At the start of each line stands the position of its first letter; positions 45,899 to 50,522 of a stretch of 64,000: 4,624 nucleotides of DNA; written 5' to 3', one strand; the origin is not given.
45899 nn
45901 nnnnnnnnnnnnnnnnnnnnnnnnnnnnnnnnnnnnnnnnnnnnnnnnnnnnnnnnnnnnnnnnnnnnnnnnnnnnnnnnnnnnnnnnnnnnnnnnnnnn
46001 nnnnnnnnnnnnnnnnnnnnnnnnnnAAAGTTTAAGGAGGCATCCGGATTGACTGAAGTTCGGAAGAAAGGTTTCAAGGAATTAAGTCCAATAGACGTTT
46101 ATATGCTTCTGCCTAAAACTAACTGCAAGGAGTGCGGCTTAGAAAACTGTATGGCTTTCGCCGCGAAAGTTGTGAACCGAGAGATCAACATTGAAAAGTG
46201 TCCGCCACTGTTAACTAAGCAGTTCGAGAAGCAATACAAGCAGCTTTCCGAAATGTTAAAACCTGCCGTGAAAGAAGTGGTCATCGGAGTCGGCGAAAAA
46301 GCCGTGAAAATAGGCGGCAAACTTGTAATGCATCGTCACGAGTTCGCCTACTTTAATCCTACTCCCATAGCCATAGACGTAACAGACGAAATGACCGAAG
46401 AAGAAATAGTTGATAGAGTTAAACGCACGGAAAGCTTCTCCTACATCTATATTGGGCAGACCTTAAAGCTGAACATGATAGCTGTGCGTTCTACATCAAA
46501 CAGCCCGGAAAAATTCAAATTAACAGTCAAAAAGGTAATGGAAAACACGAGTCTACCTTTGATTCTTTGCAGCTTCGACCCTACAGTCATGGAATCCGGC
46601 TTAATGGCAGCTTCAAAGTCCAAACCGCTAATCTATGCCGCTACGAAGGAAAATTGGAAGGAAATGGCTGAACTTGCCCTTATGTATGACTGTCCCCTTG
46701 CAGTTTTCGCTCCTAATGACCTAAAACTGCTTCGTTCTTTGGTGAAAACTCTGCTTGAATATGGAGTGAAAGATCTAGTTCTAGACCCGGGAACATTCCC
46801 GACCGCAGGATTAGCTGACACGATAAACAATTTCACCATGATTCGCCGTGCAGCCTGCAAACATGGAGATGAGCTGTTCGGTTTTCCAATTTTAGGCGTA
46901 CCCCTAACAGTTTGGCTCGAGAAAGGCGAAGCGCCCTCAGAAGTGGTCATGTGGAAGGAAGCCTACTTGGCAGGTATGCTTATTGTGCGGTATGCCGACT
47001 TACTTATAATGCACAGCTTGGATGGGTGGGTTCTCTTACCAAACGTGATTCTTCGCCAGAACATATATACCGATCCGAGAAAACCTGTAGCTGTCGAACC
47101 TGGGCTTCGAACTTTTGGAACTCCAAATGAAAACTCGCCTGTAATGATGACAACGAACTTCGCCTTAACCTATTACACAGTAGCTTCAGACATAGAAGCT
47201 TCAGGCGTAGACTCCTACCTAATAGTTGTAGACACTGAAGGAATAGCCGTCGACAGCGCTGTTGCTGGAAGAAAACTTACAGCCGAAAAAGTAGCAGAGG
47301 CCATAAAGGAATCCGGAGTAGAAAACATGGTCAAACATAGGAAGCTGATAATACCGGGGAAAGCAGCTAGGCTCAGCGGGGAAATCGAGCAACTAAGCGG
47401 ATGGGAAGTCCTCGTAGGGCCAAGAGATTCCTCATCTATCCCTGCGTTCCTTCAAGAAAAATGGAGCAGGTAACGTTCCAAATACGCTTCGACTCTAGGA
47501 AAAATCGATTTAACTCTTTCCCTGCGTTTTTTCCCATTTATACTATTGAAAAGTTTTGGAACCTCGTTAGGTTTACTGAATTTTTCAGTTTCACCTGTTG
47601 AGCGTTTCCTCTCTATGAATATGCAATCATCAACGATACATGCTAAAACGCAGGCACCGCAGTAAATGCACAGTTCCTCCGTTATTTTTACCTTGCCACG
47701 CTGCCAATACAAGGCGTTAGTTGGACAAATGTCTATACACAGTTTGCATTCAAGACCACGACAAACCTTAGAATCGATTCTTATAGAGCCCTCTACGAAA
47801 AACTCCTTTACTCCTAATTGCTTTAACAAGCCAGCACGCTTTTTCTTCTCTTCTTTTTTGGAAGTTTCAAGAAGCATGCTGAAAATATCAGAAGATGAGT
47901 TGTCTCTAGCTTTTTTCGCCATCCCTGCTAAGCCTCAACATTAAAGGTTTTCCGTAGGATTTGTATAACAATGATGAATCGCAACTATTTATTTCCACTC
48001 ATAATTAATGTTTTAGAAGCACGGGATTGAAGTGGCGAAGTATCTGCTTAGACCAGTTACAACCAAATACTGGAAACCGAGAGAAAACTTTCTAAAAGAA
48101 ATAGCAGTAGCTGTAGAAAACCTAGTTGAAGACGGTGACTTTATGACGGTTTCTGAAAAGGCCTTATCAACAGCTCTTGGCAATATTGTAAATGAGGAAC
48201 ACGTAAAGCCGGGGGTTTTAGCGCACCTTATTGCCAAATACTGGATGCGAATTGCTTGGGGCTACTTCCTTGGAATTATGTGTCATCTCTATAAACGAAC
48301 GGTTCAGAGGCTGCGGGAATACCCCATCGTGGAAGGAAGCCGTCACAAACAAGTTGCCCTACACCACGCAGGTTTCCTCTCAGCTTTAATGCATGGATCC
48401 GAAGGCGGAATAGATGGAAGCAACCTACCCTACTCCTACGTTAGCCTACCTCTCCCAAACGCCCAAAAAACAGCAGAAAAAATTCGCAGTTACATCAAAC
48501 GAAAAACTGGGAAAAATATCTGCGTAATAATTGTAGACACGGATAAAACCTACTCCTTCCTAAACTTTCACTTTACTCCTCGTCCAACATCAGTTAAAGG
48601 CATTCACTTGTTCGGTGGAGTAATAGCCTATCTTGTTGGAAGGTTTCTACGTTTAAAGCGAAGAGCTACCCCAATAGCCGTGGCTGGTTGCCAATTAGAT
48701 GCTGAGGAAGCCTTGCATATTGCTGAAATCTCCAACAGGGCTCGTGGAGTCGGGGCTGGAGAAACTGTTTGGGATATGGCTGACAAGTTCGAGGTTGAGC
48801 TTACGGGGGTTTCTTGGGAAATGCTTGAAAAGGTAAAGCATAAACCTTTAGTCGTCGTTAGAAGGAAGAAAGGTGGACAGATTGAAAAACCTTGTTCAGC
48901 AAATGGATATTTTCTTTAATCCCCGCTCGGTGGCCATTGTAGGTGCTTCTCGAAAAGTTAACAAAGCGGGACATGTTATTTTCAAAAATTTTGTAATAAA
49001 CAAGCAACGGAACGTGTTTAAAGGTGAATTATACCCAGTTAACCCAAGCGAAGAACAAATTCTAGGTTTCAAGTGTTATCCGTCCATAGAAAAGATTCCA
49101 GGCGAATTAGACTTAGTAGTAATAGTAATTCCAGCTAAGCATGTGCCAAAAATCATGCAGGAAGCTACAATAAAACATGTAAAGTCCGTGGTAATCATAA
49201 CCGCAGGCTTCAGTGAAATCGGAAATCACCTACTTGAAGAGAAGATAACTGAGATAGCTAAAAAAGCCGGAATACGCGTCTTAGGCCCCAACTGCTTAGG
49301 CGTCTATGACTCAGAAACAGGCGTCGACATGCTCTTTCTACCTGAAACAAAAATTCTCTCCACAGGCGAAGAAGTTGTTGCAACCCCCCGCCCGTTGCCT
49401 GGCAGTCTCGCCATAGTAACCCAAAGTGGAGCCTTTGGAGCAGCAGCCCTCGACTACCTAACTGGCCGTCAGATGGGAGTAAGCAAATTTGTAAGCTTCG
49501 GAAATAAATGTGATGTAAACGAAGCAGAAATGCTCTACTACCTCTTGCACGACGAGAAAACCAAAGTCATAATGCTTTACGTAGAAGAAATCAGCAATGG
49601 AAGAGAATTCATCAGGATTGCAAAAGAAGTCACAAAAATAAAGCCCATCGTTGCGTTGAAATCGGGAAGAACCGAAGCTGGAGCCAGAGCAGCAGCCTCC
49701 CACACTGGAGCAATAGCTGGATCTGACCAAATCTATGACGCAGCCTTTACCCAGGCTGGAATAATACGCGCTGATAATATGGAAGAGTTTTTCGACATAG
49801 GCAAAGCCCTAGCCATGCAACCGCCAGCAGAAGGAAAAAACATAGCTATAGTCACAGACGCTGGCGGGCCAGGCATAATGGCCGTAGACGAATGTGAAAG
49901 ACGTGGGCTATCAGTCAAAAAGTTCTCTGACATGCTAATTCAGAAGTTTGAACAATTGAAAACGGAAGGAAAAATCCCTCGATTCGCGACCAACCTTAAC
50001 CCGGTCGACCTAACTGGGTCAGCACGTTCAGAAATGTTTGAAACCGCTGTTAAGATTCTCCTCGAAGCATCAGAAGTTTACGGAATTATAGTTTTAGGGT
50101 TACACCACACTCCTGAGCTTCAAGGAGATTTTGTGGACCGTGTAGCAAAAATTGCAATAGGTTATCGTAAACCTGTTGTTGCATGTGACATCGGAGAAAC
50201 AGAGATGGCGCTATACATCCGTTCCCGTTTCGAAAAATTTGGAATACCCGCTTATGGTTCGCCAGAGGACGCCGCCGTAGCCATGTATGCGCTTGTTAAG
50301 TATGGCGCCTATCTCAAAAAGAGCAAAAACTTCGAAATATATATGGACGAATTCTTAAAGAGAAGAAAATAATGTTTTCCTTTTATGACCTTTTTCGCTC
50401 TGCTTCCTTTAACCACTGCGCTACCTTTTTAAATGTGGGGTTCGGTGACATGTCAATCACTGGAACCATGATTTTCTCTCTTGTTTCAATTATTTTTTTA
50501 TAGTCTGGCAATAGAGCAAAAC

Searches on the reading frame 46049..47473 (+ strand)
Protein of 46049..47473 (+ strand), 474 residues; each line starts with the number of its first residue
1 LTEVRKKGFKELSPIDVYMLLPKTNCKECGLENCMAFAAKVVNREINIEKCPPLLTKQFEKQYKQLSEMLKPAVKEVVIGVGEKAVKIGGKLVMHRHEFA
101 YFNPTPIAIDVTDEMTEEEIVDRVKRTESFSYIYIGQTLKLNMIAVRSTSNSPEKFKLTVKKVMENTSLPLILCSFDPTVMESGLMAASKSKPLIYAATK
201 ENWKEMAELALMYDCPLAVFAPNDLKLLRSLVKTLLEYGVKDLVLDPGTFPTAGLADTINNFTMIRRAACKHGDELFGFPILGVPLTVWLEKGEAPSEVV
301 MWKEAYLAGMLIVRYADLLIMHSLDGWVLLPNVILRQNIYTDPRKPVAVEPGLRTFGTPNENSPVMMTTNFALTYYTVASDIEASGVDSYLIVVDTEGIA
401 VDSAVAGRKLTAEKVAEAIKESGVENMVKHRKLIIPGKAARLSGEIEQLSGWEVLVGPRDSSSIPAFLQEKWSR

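Call 48: search_protein_families(library=pfam, proteins=[window:46049-47473:+], max_evalue=0.001)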
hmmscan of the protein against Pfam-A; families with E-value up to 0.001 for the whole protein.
window:46049-47473:+ (474 aa): 2 families
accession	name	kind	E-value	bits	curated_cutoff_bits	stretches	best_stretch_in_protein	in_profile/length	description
PF03599.22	CdhD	-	4.6e-140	467.2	24.8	1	76-467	1-386/387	CO dehydrogenase/acetyl-CoA synthase delta subunit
PF04060.18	FeS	-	1.2e-14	54.1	23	1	21-53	1-33/33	Putative Fe-S cluster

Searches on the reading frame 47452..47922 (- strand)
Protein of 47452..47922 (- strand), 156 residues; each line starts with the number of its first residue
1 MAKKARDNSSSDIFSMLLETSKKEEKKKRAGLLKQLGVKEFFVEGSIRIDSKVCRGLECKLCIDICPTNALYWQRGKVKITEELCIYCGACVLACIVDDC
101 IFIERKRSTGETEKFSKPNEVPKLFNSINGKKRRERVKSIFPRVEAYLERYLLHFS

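Call 48: search_protein_families(library=pfam, proteins=[window:47452-47922:-], max_evalue=0.001)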
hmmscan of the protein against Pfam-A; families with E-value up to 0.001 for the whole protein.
window:47452-47922:- (156 aa): 9 families
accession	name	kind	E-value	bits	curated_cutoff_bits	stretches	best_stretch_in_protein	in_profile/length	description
PF00037.32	Fer4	-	3.9e-09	36.4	21.1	1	78-96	1-19/24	4Fe-4S binding domain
PF12838.12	Fer4_7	-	6.5e-08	33.4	27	1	58-97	4-50/52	4Fe-4S dicluster domain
PF13237.11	Fer4_10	-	8.6e-07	29.2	25.5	1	47-95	2-52/53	4Fe-4S dicluster domain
PF12837.12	Fer4_6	-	6.8e-05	23.1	25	0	47-71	2-24/24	4Fe-4S binding domain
PF13183.11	Fer4_8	-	0.00024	22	27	0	84-101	4-16/68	4Fe-4S dicluster domain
PF13187.11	Fer4_9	-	0.0003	21.2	27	1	58-96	4-48/52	4Fe-4S dicluster domain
PF14697.11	Fer4_21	-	0.00058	20.4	35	0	79-107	2-32/59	4Fe-4S dicluster domain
PF12800.12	Fer4_4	-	0.00061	20.4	24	0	54-68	4-16/17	4Fe-4S binding domain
PF12797.12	Fer4_2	-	0.00073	19.8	24.5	0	77-95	2-20/22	4Fe-4S binding domain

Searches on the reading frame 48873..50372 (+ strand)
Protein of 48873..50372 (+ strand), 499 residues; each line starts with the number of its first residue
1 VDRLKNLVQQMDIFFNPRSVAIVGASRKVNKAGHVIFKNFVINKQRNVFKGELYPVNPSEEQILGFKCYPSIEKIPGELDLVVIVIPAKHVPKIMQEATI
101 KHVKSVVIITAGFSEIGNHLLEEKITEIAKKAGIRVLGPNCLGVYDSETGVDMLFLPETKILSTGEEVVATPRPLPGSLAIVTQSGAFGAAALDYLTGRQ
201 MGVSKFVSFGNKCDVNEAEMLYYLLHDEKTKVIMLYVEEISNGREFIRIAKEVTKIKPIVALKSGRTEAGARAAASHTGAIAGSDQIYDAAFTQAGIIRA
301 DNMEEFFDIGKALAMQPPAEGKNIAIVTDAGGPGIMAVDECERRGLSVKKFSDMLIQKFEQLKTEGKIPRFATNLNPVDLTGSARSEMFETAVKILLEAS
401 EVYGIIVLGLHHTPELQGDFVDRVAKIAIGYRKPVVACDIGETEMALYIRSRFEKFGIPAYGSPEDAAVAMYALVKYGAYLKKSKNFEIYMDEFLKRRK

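Call 48: search_protein_families(library=pfam, proteins=[window:48873-50372:+], max_evalue=0.001)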
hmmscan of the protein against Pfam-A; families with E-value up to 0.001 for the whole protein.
window:48873-50372:+ (499 aa): 4 families
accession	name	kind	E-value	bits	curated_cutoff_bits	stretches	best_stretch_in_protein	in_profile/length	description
PF13607.11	Succ_CoA_lig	-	7.5e-59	197.9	27.4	1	176-313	1-138/138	Succinyl-CoA ligase like flavodoxin domain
PF13380.12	CoA_binding_2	-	5.7e-27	94.9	22.8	1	18-145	1-114/116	CoA binding domain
PF02629.25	CoA_binding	-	7.7e-12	46.3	22.3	1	17-112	3-97/97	CoA binding domain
PF19045.5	Ligase_CoA_2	-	6.1e-11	43.1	23.7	1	325-472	2-148/162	Ligase-CoA domain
